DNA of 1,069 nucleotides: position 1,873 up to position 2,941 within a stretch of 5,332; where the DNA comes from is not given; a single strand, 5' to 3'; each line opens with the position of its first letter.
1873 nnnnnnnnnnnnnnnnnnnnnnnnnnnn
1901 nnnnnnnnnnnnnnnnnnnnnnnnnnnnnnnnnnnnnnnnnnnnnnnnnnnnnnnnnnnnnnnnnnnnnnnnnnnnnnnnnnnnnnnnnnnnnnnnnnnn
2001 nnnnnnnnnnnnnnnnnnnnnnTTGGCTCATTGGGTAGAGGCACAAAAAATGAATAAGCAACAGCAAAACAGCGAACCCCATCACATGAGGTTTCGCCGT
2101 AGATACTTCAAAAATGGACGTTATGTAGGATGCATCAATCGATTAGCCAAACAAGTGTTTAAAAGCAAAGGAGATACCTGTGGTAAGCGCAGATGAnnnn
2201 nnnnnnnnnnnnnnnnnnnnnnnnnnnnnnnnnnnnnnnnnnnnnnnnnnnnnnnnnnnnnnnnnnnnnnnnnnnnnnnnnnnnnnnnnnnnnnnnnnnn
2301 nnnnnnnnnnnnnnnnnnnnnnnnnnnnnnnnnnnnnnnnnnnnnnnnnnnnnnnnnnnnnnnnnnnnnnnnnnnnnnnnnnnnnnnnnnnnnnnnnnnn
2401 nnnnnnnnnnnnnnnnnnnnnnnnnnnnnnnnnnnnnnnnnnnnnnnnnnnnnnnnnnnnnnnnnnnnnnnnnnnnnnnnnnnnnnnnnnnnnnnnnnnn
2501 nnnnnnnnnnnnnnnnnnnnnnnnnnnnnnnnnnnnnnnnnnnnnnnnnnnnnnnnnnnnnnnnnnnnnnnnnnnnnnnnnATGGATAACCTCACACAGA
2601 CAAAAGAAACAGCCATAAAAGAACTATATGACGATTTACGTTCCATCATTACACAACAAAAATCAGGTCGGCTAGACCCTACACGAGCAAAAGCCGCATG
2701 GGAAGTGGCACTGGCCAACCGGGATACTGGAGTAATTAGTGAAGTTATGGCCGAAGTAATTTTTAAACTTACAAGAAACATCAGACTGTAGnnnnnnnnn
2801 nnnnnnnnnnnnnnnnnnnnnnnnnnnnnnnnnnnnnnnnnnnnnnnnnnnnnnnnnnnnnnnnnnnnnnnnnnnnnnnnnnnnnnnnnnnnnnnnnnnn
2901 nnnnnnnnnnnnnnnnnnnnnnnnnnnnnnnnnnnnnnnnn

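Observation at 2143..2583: Antisense-oriented, AT-richer gene embedded in the early operon: candidate moron of unknown function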

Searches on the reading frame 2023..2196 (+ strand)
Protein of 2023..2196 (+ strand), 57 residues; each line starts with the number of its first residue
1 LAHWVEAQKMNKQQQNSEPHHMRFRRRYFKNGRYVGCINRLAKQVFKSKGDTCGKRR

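Call 4: search_protein_families(library=pfam, proteins=[window:2023-2196:+], max_evalue=0.1)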
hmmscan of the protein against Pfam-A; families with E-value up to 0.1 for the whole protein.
window:2023-2196:+ (57 aa): 0 families

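Call 5: search_protein_families(library=phrogs, proteins=[window:2023-2196:+], max_evalue=0.1)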
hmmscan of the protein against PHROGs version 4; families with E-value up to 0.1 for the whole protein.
window:2023-2196:+ (57 aa): 2 families
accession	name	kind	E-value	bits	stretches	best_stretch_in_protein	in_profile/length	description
phrog_68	-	head and packaging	0.011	15.4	1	23-43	193-213/344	portal protein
phrog_31782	-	unknown function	0.026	15.6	1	12-50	6-46/64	-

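Call 16: search_protein_families(library=padloc, proteins=[window:2023-2196:+], max_evalue=1)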
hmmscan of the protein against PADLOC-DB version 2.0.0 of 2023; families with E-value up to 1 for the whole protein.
window:2023-2196:+ (57 aa): 0 families

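Call 17: search_protein_families(library=ncbifam, proteins=[window:2023-2196:+], max_evalue=1)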
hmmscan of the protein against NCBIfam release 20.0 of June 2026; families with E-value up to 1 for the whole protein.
window:2023-2196:+ (57 aa): 0 families

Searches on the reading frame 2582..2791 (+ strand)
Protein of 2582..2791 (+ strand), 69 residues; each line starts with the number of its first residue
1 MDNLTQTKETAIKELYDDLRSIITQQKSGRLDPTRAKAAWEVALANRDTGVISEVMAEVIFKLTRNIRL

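Call 4: search_protein_families(library=pfam, proteins=[window:2582-2791:+], max_evalue=0.1)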
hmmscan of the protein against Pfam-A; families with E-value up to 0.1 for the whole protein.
window:2582-2791:+ (69 aa): 1 family
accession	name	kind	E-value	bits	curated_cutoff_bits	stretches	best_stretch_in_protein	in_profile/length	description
PF25255.1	wH_RNase_II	-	0.0086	16.6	27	1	25-64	4-42/78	Ribonuclease II, winged helix domain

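Call 5: search_protein_families(library=phrogs, proteins=[window:2582-2791:+], max_evalue=0.1)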
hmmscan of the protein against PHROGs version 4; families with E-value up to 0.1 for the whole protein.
window:2582-2791:+ (69 aa): 0 families

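Call 16: search_protein_families(library=padloc, proteins=[window:2582-2791:+], max_evalue=1)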
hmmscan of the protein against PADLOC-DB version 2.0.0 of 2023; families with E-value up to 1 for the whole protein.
window:2582-2791:+ (69 aa): 0 families

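Call 17: search_protein_families(library=ncbifam, proteins=[window:2582-2791:+], max_evalue=1)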
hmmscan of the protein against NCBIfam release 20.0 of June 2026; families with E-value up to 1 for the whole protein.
window:2582-2791:+ (69 aa): 0 families

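Call 57: find_homologous_proteins(query=window:2582-2791:+, max_evalue=0.01)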
Query window:2582-2791:+ (69 aa): 5 proteins with E <= 0.01 among 5 candidates.
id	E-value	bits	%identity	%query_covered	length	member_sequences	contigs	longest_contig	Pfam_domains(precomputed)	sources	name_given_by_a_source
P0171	2.9e-35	136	99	100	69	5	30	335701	-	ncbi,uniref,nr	ncbi:hypothetical protein QDF37_002003 [Escherichia coli]|uniref:hypothetical protein n=1 Tax=Escher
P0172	7.4e-21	91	70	96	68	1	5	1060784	-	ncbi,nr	ncbi:hypothetical protein SJ414_000884 [Escherichia coli]|nr:hypothetical protein [Escherichia coli]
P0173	7.2e-14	69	67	83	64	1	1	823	-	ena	-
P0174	1.0e-9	56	56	88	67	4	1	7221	-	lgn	-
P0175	2.7e-6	45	50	78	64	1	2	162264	-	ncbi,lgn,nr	ncbi:hypothetical protein C9141_09115 [Escherichia coli]|nr:hypothetical protein C9141_09115 [Escher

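Call 76: search_protein_families(library=pfam, alignment_id=A6, max_evalue=1)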
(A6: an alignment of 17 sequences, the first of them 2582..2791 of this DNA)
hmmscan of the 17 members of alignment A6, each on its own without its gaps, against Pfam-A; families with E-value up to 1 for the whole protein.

A. member 1, window:2582-2791:+ (69 aa): 1 family
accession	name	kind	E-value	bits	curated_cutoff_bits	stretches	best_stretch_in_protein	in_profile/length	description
PF25255.1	wH_RNase_II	-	0.0086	16.6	27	1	25-64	4-42/78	Ribonuclease II, winged helix domain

B. families by the number of members that match (of 17 scanned): 11 families
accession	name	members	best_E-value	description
PF25255.1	wH_RNase_II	2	0.0086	Ribonuclease II, winged helix domain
PF00445.23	Ribonuclease_T2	1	0.0062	Ribonuclease T2 family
PF25150.1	TPR_Trm732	1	0.026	Trm732, TPR repeats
PF00641.23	Zn_ribbon_RanBP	1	0.029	Zn-finger in Ran binding protein and others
PF21101.3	YqgU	1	0.059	YqgU-like 6-bladed beta propeller domain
PF13203.12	DUF2201_N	1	0.086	Putative metallopeptidase domain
PF20192.3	DUF6555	1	0.1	Family of unknown function (DUF6555)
PF14684.11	Tricorn_C1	1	0.17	Tricorn protease C1 domain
PF00529.27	CusB_dom_1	1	0.24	Cation efflux system protein CusB domain 1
PF04423.19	Rad50_zn_hook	1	0.27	Rad50 zinc hook motif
PF01361.26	Tautomerase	1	0.33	Tautomerase enzyme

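Call 77: search_solved_structures(query=A6, max_evalue=10)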
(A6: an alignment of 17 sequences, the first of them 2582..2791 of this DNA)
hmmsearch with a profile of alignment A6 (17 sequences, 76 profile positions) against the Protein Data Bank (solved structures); distinct sequences matched with E-value up to 10: 11.
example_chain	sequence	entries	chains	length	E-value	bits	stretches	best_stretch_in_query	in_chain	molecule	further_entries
5j5l_A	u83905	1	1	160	0.46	13.8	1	18-56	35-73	Uncharacterized protein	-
5j5k_A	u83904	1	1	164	0.49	13.7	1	18-56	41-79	Uncharacterized protein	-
8dy7_G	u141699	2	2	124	0.52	13.6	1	36-67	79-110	RNA polymerase-binding protein RbpA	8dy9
7nhn_d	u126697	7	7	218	1.1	12.6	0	8-45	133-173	30S ribosomal protein S3 | Small ribosomal subunit protein uS3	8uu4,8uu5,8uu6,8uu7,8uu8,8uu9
5eh0_A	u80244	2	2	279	1.5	12.1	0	28-48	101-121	Dual specificity protein kinase TTK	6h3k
4js8_A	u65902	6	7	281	1.5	12.1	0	28-48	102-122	Dual specificity protein kinase TTK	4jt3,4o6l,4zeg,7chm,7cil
7chn_A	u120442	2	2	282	1.5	12.1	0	28-48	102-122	Dual specificity protein kinase TTK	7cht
7cja_A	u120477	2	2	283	1.5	12.1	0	28-48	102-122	Dual specificity protein kinase TTK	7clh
4d2s_A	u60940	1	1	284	1.5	12.1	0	28-48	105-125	DUAL SPECIFICITY PROTEIN KINASE TTK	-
6n6o_A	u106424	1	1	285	1.5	12.1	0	28-48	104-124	Dual specificity protein kinase TTK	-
5ntt_A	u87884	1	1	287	1.6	12.1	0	28-48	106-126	Dual specificity protein kinase TTK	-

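Call 78: find_homologous_proteins(query=A6, max_evalue=0.001)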
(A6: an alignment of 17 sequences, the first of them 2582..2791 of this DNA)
Query A6 (17 sequences) (69 aa, profile of the alignment): 117 proteins with E <= 0.001 among 816 candidates.
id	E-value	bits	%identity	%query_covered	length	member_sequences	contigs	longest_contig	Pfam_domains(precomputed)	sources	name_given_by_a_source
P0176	1.5e-22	97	-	-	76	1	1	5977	-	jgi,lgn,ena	-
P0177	3.8e-21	93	26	78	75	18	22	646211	-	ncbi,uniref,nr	ncbi:hypothetical protein ACPTGM_02525 [Pseudomonas aeruginosa]|uniref:hypothetical protein n=1 Tax=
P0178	4.5e-18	83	31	87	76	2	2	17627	-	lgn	-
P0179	4.8e-18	83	37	59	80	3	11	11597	-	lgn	-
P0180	6.5e-18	82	-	-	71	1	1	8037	-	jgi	-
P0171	2.4e-16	77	99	100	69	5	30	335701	-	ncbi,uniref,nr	ncbi:hypothetical protein QDF37_002003 [Escherichia coli]|uniref:hypothetical protein n=1 Tax=Escher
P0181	5.4e-15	73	-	-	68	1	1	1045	-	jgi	-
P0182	9.5e-15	72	32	45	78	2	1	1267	-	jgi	-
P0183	1.8e-14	71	31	52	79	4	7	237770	-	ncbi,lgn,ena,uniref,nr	ncbi:hypothetical protein E0L35_10050 [Halomonas sp. ATBC28]|uniref:hypothetical protein n=1 Tax=Hal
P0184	3.9e-14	70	30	43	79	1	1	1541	-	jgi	-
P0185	5.4e-14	70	34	72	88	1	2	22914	-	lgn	-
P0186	1.2e-13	69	25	52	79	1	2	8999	-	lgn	-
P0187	2.4e-13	68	31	52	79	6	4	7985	-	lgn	-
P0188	4.9e-13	67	31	42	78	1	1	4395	-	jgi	-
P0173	6.8e-13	66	67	83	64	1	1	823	-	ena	-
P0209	3.1e-10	58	-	-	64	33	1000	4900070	-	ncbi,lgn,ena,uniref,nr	ncbi:hypothetical protein FI122_19255 [Salmonella enterica subsp. enterica]|uniref:Uncharacterized p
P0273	1.5e-5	43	-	-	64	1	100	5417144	-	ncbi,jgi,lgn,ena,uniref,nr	ncbi:hypothetical protein GY32_11205 [Escherichia coli]|jgi:hypothetical protein|uniref:Uncharacteri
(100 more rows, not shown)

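Call 83: predict_structure(alignment_id=A7)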
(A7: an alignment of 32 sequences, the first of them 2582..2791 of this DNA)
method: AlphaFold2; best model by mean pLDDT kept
length: 69 residues; sequences in the alignment: 32
mean_pLDDT: 92.0   pTM: 0.74
mean pLDDT of the five models: 92.0, 91.6, 90.4, 89.1, 86.7
residues with pLDDT >= 90: 56; 70-90: 11; 50-70: 2; < 50: 0
segments of 3 or more residues with pLDDT < 50: none
pLDDT, mean of each block of 10 residues (from residue 1): 77 95 96 97 93 95 91
secondary structure, 60 per line:
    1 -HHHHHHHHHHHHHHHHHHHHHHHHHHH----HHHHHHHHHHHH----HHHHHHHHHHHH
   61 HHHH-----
elements in order: H2-28 H33-44 H49-64

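Call 86: find_encoding_contigs(protein=P0273, flank=4000, max_places=5)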
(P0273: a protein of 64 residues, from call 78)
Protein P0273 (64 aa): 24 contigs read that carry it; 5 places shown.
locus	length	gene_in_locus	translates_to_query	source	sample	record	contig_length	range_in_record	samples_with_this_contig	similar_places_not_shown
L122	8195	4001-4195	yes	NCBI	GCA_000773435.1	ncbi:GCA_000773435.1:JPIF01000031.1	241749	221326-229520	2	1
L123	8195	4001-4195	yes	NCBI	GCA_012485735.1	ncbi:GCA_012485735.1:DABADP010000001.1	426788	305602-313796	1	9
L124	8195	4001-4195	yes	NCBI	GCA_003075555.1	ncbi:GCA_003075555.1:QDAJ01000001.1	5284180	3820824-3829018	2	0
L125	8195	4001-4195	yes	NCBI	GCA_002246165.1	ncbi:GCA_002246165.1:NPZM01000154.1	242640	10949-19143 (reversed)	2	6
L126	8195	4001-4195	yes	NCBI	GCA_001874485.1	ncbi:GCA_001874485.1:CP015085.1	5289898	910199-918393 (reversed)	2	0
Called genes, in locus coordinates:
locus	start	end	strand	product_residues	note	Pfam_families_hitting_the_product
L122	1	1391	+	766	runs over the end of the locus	PF05840:Phage_GPA, PF23343:REP_ORF2-G2P (weak)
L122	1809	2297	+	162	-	-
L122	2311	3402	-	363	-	PF00753:Lactamase_B, PF19583:ODP (faint)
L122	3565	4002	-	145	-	-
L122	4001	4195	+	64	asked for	-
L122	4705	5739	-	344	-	PF04860:Phage_portal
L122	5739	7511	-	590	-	PF06056:Terminase_5, PF13384:HTH_23 (weak), PF13518:HTH_28 (faint), PF03237:Terminase_6N, PF17289:Terminase_6C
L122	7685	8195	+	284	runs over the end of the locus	PF05929:Phage_GPO_N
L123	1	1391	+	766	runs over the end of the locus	PF05840:Phage_GPA, PF23343:REP_ORF2-G2P (weak)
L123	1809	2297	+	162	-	-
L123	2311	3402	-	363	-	PF00753:Lactamase_B, PF19583:ODP (faint)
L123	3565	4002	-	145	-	-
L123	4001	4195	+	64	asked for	-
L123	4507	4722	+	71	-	-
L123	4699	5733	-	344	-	PF04860:Phage_portal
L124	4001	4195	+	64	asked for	-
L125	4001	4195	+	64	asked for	-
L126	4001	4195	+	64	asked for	-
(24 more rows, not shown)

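Call 87: find_encoding_contigs(protein=P0209, flank=4000, max_places=5)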
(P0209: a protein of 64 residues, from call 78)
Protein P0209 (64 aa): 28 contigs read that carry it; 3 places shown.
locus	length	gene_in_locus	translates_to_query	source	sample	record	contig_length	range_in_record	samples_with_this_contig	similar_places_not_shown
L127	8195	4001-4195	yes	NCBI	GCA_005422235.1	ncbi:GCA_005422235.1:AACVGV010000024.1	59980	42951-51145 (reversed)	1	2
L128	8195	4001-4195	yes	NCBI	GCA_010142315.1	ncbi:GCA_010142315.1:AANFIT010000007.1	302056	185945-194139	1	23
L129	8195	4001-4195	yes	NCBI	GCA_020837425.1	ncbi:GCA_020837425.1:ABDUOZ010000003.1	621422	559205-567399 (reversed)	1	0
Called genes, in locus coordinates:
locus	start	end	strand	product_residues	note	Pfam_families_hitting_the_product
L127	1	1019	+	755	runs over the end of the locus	PF05840:Phage_GPA, PF23343:REP_ORF2-G2P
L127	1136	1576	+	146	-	PF06183:DinI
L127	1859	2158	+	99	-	-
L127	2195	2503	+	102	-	-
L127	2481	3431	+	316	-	-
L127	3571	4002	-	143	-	-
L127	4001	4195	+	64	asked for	-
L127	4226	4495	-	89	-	-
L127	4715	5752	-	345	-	PF04860:Phage_portal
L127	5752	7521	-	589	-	PF06056:Terminase_5, PF13384:HTH_23, PF03237:Terminase_6N, PF17289:Terminase_6C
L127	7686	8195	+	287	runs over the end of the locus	PF05929:Phage_GPO_N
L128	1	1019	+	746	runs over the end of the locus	PF05840:Phage_GPA, PF23343:REP_ORF2-G2P (weak)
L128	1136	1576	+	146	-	PF06183:DinI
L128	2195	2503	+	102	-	-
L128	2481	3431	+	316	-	-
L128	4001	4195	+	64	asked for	-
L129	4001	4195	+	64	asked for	-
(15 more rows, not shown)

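Call 88: list_cluster_members(proteins=[P0273, L122:3565-4002:-, P0209, L127:3571-4002:-])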
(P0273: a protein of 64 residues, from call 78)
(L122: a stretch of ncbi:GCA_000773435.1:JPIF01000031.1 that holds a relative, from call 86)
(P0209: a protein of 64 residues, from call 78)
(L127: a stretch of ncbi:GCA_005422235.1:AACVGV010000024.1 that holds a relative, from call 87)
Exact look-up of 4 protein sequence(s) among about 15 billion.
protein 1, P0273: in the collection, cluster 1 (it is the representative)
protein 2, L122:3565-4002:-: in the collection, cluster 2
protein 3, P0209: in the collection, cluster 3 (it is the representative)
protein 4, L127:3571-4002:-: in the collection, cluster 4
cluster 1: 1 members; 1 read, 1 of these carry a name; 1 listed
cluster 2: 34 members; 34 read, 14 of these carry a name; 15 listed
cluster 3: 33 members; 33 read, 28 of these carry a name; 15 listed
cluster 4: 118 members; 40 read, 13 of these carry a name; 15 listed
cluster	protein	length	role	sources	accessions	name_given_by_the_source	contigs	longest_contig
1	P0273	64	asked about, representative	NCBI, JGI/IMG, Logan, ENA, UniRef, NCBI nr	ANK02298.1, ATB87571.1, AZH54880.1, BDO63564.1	hypothetical protein GY32_11205 [Escherichia coli] | hypothetical protein | Uncharacterized protein n=2 Tax=Enterobacteriaceae TaxID=543 RepID=A0A192C8A9_ECO25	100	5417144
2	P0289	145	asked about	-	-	hypothetical protein A4195_003570 [Escherichia coli] | hypothetical protein | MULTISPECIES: hypothetical protein [Enterobacteriaceae]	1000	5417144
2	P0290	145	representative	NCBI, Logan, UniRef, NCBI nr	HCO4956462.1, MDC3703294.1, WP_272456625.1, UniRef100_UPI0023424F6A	TPA: hypothetical protein N8Y54_003669 [Escherichia coli] | hypothetical protein n=1 Tax=Escherichia coli TaxID=562 RepID=UPI0023424F6A | hypothetical protein [Escherichia coli]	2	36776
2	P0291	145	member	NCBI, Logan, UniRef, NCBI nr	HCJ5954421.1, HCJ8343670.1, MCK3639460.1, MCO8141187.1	hypothetical protein NI814_12020 [Escherichia coli] | hypothetical protein n=1 Tax=Escherichia coli TaxID=562 RepID=UPI0018C5268E | hypothetical protein [Escherichia coli]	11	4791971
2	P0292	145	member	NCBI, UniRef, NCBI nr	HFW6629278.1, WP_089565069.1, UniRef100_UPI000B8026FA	hypothetical protein [Escherichia coli] | hypothetical protein n=1 Tax=Escherichia coli TaxID=562 RepID=UPI000B8026FA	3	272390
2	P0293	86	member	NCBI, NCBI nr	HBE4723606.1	TPA: hypothetical protein KL845_004362, partial [Escherichia coli] | hypothetical protein [Escherichia coli]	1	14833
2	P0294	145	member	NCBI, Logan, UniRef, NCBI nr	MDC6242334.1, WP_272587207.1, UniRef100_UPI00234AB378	hypothetical protein [Escherichia coli] | hypothetical protein n=1 Tax=Escherichia coli TaxID=562 RepID=UPI00234AB378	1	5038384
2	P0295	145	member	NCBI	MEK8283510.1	hypothetical protein P2N78_14535 [Escherichia coli]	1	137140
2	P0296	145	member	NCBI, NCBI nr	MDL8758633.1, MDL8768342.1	hypothetical protein QS903_00110 [Escherichia coli] | hypothetical protein [Escherichia coli]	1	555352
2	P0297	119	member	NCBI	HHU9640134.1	TPA: hypothetical protein ACUKBG_005167, partial [Escherichia coli]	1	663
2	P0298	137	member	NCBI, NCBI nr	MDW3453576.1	hypothetical protein NQ279_25875, partial [Escherichia coli] | hypothetical protein [Escherichia coli]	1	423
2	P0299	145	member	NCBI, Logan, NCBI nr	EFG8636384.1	hypothetical protein BL747_000869 [Escherichia coli] | hypothetical protein [Escherichia coli]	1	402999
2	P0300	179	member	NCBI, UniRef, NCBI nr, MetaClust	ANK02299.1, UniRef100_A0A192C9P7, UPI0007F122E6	Hypothetical protein WLH_01038 [Escherichia coli O25b:H4] | Uncharacterized protein n=2 Tax=Enterobacteriaceae TaxID=543 RepID=A0A192C9P7_ECO25 | status=active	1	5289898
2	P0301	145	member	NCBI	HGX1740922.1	TPA: hypothetical protein ACNSM4_001325 [Escherichia coli]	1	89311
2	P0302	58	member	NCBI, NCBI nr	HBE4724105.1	TPA: hypothetical protein KL845_004904, partial [Escherichia coli] | hypothetical protein [Escherichia coli]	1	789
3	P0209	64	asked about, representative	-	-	hypothetical protein FI122_19255 [Salmonella enterica subsp. enterica] | Uncharacterized protein n=2 Tax=Salmonella enterica TaxID=28901 RepID=A0A5V5F9M2_SALER | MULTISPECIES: hypothetical protein [Enterobacteriaceae]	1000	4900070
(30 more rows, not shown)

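Call 90: search_protein_families(library=padloc, proteins=[L127:2195-2503:+, L127:2481-3431:+, L127:4226-4495:-, L122:2311-3402:-, L122:1809-2297:+, L127:1859-2158:+, L127:3571-4002:-, L127:4001-4195:+], max_evalue=0.01)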
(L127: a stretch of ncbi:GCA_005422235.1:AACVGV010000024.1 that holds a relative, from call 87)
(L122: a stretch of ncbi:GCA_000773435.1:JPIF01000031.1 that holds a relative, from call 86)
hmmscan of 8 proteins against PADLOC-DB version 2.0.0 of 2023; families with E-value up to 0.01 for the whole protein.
L127:2195-2503:+ (102 aa): 5 families
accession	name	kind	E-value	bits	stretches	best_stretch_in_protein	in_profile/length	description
PDLC02926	HTH_VI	-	2.1e-30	102.8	1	1-92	1-91/92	-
PDLC03943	RmrA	-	2e-05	21.9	1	5-57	6-58/370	-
PDLC03944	RmrA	-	0.0001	19.5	1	5-64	10-66/384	-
PDLC03954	RmrA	-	0.0003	17.8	1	4-61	13-70/380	-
PDLC03947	RmrA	-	0.0046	13.8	1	6-67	16-74/383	-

L127:2481-3431:+ (316 aa): 37 families (the best 25 are shown)
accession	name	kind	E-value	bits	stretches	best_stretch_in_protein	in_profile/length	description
PDLC02952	RT_VI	-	3.3e-104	346.1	1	21-306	1-278/279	-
PDLC02943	RT_III-A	-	9.7e-45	150.9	1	30-301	26-303/322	-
PDLC02946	RT_III-A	-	2.2e-41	140.1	1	28-298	36-311/330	-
PDLC02941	RT_II-A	-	9.3e-39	131.4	1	25-308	12-290/309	-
PDLC02942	RT_III-A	-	3.3e-38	129.6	1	28-270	44-286/341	-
PDLC02960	RT-Protease_XI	-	2.8e-36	123.5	1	23-280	3-271/506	single gene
PDLC02959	RT-Protease_XI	-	4.1e-36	123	1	23-249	5-245/510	single gene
PDLC03739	RT_Ec107-like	-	2.3e-35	120.4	1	47-271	31-255/307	retron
PDLC02955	RT_X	-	3.6e-33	113.1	1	43-269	15-243/272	-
PDLC02962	RT-TIR_XII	-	5.2e-33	112.6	1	21-286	9-285/478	single gene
PDLC02967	RT-Toprim_I-C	-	2e-32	110.7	1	23-300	3-297/549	single gene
PDLC02961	RT-TIR_XII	-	1.3e-31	108.1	1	21-283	9-284/475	single gene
PDLC02945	RT_III-A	-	1.2e-29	101.5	2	162-306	202-350/362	-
PDLC02956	RT_XIII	-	9.4e-29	98.7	1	24-264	111-375/469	-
PDLC02964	RT-Toprim_I-C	-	1.9e-28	97.5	1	23-267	3-268/554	single gene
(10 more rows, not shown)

L127:4226-4495:- (89 aa): 0 families

L122:2311-3402:- (363 aa): 7 families
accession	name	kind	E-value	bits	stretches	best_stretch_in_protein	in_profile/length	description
PDLC04676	PDC-M48B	-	1.1e-100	335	1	3-357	5-353/357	-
PDLC03854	LmuA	-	1.6e-29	101.1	1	13-285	10-278/345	-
PDLC04677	PDC-M48B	-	2.9e-22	77.4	1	1-320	1-300/339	-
PDLC03805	RTasMBL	-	3.9e-20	70.3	1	15-285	10-249/322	DRT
PDLC04673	PDC-M48B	-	1.6e-14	52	2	33-94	22-84/296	-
PDLC02158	Avs1a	-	2.5e-14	51.3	2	33-85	20-74/392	-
PDLC04675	PDC-M48B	-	0.00055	17.2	0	35-79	27-76/291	-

L122:1809-2297:+ (162 aa): 3 families
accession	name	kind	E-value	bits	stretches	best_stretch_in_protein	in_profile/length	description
PDLC04670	PDC-M48A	-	8.4e-51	170.5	1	1-159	1-162/164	-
PDLC04671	PDC-M48A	-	1.2e-45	153.7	1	1-159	1-160/166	-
PDLC04672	PDC-M48A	-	6.9e-18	63.4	1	38-156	1-123/125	-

L127:1859-2158:+ (99 aa): 0 families

L127:3571-4002:- (143 aa): 0 families

L127:4001-4195:+ (64 aa): 0 families
